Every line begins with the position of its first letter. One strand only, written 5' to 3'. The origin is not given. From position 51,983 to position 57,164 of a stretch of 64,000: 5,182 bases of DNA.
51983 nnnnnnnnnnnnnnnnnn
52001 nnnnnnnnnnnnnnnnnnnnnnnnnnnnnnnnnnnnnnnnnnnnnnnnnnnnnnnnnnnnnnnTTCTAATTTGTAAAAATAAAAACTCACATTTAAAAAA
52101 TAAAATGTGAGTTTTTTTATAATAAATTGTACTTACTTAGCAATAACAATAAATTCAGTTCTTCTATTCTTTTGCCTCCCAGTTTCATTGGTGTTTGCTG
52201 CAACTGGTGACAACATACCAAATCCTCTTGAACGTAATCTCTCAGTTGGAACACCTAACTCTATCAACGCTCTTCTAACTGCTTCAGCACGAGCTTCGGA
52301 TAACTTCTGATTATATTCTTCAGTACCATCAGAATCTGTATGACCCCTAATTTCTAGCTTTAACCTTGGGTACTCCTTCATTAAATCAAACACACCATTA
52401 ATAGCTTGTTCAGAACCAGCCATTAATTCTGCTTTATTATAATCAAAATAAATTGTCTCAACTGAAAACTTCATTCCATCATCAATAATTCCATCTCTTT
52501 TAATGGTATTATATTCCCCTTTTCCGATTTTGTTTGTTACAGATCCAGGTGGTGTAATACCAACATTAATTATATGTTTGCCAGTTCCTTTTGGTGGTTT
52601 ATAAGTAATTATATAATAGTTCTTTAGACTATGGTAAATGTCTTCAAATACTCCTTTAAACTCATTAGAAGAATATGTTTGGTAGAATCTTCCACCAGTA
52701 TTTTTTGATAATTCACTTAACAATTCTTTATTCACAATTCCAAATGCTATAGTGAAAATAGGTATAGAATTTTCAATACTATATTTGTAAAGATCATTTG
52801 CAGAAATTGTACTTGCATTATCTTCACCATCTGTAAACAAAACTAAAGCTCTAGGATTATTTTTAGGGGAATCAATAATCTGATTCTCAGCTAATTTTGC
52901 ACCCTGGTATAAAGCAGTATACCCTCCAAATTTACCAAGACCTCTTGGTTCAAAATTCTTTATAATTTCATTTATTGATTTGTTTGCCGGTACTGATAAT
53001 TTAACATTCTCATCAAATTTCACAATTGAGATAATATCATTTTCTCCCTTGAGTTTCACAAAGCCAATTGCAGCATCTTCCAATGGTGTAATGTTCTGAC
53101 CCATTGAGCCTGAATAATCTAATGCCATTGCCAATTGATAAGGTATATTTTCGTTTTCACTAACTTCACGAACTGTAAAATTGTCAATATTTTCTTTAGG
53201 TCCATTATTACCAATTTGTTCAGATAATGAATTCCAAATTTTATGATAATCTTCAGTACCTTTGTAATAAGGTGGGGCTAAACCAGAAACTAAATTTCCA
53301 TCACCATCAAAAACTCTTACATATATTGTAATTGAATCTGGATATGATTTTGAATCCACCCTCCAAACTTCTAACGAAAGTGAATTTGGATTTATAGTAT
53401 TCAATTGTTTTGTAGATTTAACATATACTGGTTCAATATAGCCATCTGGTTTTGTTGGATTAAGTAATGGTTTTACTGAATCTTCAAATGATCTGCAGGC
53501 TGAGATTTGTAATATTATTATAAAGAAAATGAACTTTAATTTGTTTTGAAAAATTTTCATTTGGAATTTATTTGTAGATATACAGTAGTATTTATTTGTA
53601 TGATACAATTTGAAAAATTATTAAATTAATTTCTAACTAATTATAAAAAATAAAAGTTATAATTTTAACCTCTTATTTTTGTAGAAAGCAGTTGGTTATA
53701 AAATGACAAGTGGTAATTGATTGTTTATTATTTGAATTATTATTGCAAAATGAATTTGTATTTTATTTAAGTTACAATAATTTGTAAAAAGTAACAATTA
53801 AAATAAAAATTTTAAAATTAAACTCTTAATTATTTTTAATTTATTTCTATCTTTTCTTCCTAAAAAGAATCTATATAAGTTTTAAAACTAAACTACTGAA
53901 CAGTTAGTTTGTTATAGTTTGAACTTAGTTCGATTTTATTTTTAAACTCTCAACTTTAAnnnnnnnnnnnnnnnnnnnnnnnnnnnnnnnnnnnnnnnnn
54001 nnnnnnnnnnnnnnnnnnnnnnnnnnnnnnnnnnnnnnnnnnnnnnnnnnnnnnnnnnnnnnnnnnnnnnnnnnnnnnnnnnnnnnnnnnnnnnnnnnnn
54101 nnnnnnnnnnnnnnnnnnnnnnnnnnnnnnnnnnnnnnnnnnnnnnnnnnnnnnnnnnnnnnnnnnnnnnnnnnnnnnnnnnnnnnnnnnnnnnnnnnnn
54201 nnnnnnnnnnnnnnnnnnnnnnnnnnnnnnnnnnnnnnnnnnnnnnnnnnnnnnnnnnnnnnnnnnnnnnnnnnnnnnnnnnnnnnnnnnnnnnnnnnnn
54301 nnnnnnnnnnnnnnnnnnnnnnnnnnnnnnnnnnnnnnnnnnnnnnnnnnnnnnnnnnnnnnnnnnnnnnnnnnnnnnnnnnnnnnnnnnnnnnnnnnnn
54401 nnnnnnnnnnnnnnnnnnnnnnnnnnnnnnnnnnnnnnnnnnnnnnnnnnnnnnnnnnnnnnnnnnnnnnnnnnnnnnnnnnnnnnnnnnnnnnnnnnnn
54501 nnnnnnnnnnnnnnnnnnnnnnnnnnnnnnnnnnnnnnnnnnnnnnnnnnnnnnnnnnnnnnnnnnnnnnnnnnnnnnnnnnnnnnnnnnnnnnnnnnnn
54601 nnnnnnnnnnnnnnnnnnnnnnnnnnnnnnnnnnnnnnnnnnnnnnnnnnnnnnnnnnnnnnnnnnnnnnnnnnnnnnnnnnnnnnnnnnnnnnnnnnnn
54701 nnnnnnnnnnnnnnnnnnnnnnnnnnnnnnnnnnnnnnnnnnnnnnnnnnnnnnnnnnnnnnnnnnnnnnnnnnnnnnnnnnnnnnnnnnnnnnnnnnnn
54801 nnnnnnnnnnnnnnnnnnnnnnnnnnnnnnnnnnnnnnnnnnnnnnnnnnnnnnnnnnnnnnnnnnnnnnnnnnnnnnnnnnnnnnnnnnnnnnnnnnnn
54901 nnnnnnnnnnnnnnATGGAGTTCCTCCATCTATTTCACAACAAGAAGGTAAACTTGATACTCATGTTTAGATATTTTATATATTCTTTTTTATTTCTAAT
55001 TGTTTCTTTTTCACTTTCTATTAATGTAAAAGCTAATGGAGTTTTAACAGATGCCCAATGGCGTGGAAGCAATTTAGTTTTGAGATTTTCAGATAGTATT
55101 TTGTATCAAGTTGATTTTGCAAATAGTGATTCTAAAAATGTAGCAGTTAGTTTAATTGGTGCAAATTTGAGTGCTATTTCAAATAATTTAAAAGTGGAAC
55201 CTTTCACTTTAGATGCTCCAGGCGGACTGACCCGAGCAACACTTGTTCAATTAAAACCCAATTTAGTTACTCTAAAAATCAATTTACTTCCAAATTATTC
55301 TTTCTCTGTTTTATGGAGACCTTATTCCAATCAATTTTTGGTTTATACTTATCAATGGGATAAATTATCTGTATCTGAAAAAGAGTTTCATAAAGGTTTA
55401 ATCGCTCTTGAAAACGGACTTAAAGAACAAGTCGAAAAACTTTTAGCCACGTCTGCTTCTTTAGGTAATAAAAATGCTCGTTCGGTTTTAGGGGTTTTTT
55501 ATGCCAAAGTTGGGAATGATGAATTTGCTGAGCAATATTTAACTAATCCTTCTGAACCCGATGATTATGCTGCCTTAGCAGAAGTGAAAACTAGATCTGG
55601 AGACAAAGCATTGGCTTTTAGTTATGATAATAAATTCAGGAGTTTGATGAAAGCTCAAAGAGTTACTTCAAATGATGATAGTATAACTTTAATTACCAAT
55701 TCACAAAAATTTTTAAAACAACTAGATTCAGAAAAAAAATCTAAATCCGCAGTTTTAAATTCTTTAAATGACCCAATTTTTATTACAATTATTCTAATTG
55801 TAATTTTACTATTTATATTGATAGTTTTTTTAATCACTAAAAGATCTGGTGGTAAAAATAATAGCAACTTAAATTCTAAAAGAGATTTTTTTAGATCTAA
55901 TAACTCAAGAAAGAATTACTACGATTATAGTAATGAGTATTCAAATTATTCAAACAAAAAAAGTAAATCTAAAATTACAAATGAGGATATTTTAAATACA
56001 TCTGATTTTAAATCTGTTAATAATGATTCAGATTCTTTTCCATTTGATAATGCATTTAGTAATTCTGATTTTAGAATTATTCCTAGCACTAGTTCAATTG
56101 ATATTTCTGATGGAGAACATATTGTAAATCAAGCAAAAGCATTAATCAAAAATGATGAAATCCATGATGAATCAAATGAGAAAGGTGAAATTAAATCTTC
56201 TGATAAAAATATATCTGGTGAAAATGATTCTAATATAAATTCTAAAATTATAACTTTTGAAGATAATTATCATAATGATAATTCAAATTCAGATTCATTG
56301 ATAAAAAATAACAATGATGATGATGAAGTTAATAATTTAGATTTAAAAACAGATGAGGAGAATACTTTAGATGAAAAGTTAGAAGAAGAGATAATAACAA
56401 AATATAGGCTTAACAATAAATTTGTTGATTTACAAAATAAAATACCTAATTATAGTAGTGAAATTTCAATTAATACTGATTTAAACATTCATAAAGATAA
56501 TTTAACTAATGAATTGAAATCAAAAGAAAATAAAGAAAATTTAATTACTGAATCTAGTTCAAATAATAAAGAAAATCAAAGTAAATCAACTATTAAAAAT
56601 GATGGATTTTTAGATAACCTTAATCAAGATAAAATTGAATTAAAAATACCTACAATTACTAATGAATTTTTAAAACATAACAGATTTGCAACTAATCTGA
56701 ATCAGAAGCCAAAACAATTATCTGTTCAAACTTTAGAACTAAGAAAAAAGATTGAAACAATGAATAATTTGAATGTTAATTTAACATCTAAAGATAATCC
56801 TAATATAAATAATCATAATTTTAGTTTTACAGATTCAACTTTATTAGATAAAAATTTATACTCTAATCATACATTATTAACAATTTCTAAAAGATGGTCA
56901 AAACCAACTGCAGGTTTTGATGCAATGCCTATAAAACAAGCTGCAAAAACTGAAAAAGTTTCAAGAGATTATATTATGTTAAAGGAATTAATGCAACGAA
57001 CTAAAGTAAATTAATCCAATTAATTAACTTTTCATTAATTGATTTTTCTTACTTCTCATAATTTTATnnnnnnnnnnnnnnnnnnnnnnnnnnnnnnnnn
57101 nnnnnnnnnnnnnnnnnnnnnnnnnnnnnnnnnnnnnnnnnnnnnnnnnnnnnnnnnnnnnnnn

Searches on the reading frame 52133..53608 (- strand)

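Call 85: search_protein_families(library=pfam, proteins=[window:52133-53608:-], max_evalue=0.00001)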
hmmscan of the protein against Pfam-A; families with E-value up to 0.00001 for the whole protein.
window:52133-53608:- (491 aa): 4 families
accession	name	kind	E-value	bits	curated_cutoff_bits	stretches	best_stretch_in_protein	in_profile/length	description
PF00691.25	OmpA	-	4.9e-21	75.4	27.2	1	387-482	1-98/98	OmpA family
PF00092.34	VWA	-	1.3e-10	42.2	23.8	1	160-321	3-172/174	von Willebrand factor type A domain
PF13519.12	VWA_2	-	2.6e-10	41.3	27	1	161-262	3-107/107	von Willebrand factor type A domain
PF13768.12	VWA_3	-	1.4e-06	28.9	27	1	158-308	2-153/155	von Willebrand factor type A domain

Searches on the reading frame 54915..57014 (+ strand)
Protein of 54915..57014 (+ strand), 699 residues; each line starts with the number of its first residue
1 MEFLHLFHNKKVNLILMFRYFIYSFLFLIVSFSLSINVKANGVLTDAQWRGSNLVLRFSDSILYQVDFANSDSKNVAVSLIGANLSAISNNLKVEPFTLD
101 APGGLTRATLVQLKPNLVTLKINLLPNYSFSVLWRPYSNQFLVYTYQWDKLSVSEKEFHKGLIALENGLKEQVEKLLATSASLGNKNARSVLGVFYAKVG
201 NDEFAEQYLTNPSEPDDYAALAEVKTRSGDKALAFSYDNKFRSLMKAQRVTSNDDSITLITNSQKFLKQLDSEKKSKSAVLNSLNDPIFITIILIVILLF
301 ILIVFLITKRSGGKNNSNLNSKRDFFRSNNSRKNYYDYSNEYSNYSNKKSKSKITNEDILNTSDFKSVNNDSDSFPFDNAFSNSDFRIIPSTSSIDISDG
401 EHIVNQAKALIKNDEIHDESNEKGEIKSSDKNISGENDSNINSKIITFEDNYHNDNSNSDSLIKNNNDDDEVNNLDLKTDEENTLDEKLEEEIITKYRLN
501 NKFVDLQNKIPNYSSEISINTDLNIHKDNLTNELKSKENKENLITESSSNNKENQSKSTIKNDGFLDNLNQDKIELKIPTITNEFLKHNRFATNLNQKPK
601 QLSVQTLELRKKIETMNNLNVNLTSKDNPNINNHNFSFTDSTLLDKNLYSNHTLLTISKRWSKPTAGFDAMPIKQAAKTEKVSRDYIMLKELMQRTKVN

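Call 6: search_protein_families(library=pfam, proteins=[window:54915-57014:+], max_evalue=0.01)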
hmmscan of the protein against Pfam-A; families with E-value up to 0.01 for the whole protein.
window:54915-57014:+ (699 aa): 1 family
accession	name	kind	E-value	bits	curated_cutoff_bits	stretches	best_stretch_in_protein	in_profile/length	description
PF10717.14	ODV-E18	-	0.003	17.8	28.1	1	279-321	17-58/87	Occlusion-derived virus envelope protein ODV-E18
